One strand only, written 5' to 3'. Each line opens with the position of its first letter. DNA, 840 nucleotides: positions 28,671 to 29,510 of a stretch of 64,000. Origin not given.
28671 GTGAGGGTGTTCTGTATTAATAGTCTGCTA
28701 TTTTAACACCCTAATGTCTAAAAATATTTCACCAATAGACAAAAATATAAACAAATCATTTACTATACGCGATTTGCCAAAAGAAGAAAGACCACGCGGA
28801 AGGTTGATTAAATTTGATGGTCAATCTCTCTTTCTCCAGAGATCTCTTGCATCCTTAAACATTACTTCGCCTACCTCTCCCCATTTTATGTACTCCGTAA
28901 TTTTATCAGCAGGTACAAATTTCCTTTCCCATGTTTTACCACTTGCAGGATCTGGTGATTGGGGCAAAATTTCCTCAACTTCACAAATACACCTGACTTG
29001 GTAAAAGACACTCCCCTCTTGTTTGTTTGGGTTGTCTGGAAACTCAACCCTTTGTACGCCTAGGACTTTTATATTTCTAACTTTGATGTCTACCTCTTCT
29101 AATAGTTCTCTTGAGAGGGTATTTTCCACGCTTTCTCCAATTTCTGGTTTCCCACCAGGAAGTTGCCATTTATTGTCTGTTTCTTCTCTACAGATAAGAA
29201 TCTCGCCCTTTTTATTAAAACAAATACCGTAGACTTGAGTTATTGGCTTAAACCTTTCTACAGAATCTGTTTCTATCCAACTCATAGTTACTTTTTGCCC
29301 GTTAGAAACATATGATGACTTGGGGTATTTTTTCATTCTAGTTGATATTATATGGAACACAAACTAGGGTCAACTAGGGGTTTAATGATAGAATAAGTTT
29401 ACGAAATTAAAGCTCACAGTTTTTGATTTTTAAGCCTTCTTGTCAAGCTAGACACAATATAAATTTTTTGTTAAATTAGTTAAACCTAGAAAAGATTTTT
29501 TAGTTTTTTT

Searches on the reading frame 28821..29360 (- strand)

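Call 10: search_protein_families(library=pfam, proteins=[window:28821-29360:-], max_evalue=0.001)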
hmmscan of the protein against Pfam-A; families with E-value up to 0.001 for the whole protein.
window:28821-29360:- (179 aa): 1 family
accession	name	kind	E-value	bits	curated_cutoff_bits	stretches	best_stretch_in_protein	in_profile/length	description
PF00293.34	NUDIX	-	1.1e-17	64.7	21.1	1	43-154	6-118/134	NUDIX domain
